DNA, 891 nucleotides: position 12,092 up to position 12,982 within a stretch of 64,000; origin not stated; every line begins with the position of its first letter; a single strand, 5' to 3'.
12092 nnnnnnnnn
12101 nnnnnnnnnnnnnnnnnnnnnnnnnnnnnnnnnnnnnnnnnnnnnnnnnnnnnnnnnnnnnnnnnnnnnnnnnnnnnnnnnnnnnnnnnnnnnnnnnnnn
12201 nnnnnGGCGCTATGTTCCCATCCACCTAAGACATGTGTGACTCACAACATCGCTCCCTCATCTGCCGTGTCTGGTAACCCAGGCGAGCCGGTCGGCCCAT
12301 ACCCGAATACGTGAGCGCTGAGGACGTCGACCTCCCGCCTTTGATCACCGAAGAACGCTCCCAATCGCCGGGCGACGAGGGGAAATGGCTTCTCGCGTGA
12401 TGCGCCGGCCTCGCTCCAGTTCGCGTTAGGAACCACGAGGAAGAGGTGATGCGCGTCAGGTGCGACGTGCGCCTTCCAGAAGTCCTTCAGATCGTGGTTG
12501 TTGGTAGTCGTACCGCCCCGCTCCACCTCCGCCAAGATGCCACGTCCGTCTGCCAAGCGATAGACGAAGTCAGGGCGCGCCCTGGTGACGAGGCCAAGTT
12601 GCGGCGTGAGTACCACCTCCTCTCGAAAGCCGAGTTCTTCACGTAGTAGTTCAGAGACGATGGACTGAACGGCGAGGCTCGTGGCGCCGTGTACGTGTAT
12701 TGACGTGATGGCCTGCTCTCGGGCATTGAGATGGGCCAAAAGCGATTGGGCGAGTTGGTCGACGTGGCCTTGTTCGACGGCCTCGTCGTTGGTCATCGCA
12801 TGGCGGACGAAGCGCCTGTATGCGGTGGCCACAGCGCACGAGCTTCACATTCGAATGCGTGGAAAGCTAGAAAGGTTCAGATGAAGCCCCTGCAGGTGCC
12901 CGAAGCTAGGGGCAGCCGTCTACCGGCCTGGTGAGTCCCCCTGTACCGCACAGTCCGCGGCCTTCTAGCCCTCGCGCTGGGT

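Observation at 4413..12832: Methylation-linked MORC-like GHKL ATPase / Z1 P-loop / PD-(D/E)XK module next to dcm and vsr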

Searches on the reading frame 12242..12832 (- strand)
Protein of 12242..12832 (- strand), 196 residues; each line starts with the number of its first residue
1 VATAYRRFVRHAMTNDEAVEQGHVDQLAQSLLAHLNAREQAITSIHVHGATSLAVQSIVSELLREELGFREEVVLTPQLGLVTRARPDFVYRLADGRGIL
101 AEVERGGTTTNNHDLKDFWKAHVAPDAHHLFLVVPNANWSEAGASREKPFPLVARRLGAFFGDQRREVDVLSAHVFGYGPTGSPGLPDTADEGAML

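Call 3: search_protein_families(library=pfam, proteins=[window:12242-12832:-], max_evalue=0.01)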
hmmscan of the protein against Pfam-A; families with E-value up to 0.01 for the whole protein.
window:12242-12832:- (196 aa): 0 families

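Call 4: search_protein_families(library=padloc, proteins=[window:12242-12832:-], max_evalue=0.01)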
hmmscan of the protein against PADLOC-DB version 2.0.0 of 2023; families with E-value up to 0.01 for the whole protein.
window:12242-12832:- (196 aa): 0 families

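Call 5: search_protein_families(library=ncbifam, proteins=[window:12242-12832:-], max_evalue=0.01)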
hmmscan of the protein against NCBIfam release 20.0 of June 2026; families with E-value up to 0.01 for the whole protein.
window:12242-12832:- (196 aa): 0 families

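Call 25: find_homologous_proteins(query=window:12242-12832:-, max_evalue=0.001)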
Query window:12242-12832:- (196 aa): 959 proteins with E <= 0.001 among 1852 candidates; the best 120 are listed.
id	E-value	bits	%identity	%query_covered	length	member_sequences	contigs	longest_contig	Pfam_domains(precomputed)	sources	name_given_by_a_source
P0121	3.2e-117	407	100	94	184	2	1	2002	-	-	-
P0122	1.3e-84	301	73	94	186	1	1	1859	-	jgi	jgi:hypothetical protein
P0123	8.2e-83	295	73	91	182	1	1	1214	-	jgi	jgi:hypothetical protein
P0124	4.3e-81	289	73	89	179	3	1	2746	-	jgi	jgi:hypothetical protein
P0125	3.3e-78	280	71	93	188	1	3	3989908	-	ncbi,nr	ncbi:hypothetical protein [Cellulomonas fengjieae]|nr:hypothetical protein [Cellulomonas fengjieae]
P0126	5.5e-78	279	75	86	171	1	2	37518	-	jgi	jgi:hypothetical protein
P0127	3.0e-76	273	66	92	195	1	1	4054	-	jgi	jgi:hypothetical protein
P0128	4.8e-76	273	69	93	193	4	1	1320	-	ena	-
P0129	5.4e-76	272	70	91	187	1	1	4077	-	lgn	-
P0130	2.5e-75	270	68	94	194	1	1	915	-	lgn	-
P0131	2.5e-75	270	70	90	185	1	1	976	-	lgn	-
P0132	5.0e-75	269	64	98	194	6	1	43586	-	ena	-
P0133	5.2e-75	269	69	94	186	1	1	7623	-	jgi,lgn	jgi:hypothetical protein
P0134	8.0e-75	269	71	89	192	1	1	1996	-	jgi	jgi:hypothetical protein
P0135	9.0e-75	268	73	90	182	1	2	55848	-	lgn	-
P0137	1.0e-74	268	68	93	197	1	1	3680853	-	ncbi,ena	-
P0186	4.3e-72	260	68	89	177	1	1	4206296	-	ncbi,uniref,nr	ncbi:hypothetical protein [Nocardioides campestrisoli]|uniref:hypothetical protein n=1 Tax=Nocardioi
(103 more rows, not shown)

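Call 37: search_protein_families(library=pfam, proteins=[window:12242-12832:-], max_evalue=10)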
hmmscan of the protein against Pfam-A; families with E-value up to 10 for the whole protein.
window:12242-12832:- (196 aa): 2 families
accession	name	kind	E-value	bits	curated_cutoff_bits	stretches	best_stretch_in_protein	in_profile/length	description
PF19961.5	EAD8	-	0.16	13.2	27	1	29-64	24-59/96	Effector-associated domain 8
PF24454.1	DUF7570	-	0.19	12.2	27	1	9-68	12-68/94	Family of unknown function (DUF7570)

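Call 39: find_encoding_contigs(protein=P0125, flank=7000, max_places=2)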
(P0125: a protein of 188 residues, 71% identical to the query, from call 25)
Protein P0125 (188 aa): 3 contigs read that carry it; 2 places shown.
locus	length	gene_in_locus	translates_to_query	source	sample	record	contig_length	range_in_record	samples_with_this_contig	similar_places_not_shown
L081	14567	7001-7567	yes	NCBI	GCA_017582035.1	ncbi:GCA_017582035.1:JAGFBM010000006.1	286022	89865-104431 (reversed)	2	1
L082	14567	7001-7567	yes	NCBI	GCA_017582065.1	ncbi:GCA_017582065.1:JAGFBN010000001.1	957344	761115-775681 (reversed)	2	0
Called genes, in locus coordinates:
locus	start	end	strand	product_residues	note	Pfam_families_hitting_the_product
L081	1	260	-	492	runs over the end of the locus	PF06609:TRI12, PF07690:MFS_1, PF00083:Sugar_tr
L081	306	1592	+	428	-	PF00561:Abhydrolase_1, PF12146:Hydrolase_4 (weak)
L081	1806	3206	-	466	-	PF00479:G6PD_N, PF02781:G6PD_C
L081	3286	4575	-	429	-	PF00534:Glycos_transf_1, PF13692:Glyco_trans_1_4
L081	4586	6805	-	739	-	PF17678:Glyco_hydro_92N, PF07971:Glyco_hydro_92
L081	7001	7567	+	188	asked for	-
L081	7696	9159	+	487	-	PF00083:Sugar_tr, PF07690:MFS_1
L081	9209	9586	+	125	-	PF07179:SseB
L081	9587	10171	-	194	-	-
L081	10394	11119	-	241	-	PF00583:Acetyltransf_1, PF13673:Acetyltransf_10, PF13508:Acetyltransf_7 (weak)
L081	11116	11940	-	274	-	PF00296:Bac_luciferase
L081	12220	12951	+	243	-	-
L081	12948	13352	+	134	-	PF10708:DUF2510, PF13828:DUF4190 (weak)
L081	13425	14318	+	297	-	PF00106:adh_short, PF08659:KR, PF23441:SDR, PF13561:adh_short_C2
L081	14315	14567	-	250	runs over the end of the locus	PF03167:UDG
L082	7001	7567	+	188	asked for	-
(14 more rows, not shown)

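Call 40: find_encoding_contigs(protein=P0186, flank=7000, max_places=2)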
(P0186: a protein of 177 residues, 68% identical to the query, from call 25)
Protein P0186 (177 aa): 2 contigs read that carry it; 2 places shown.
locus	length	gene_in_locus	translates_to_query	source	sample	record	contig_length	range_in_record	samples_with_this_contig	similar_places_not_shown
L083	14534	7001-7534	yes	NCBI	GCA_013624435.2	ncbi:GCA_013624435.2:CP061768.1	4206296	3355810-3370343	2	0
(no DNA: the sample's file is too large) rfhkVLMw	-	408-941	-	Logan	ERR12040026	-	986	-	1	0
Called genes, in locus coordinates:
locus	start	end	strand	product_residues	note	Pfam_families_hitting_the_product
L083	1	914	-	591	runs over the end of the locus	PF02771:Acyl-CoA_dh_N, PF02770:Acyl-CoA_dh_M, PF00441:Acyl-CoA_dh_1, PF12806:Acyl-CoA_dh_C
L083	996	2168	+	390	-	PF00246:Peptidase_M14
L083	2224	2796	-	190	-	PF01381:HTH_3, PF12844:HTH_19 (weak), PF13443:HTH_26, PF13560:HTH_31, PF07883:Cupin_2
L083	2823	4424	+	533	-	PF07992:Pyr_redox_2, PF05724:TPMT, PF03848:TehB, PF13489:Methyltransf_23, PF13649:Methyltransf_25, PF13847:Methyltransf_31, PF08241:Methyltransf_11, PF08242:Methyltransf_12, +2 more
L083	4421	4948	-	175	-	-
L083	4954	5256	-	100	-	-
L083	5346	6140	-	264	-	PF03537:Glyco_hydro_114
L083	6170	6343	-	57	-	PF00196:GerE, PF08281:Sigma70_r4_2 (faint)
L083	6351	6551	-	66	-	PF00072:Response_reg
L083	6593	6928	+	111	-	-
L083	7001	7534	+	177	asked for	-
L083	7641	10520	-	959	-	PF08471:Ribonuc_red_2_N, PF02867:Ribonuc_red_lgC, PF12637:TSCPD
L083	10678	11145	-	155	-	PF22811:Zn_ribbon_NrdR, PF03477:ATP-cone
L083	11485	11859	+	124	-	-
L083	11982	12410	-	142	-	PF01476:LysM (weak)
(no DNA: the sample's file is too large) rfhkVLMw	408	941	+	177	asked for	-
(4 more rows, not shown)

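Call 41: find_encoding_contigs(protein=P0137, flank=7000, max_places=2)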
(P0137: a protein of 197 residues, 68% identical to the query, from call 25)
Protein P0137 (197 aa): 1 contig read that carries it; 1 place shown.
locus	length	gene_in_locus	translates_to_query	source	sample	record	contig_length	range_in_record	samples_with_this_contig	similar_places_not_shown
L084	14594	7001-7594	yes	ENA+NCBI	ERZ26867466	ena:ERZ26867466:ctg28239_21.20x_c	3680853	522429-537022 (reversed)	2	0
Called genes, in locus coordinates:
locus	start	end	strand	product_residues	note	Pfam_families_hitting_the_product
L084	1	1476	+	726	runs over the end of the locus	PF16656:Pur_ac_phosph_N (faint)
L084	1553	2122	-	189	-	PF08818:DUF1801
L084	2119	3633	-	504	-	PF00171:Aldedh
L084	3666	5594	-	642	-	PF00069:Pkinase, PF01636:APH (faint), PF03109:ABC1 (faint), PF07714:PK_Tyr_Ser-Thr, PF03793:PASTA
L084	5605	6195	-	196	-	PF13521:AAA_28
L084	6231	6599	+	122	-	PF18916:Lycopene_cyc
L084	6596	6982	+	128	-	-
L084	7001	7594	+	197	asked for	-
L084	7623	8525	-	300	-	PF00494:SQS_PSY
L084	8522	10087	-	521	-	PF26314:MptA_B_family, PF27547:MptB_C (weak)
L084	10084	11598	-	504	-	PF00070:Pyr_redox (faint), PF01266:DAO (weak), PF07992:Pyr_redox_2 (faint), PF13450:NAD_binding_8, PF01593:Amino_oxidase, PF01266:DAO (weak)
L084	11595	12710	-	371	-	PF00348:polyprenyl_synt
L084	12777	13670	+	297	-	PF02219:MTHFR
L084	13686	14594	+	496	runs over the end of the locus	PF00999:Na_H_Exchanger, PF02080:TrkA_C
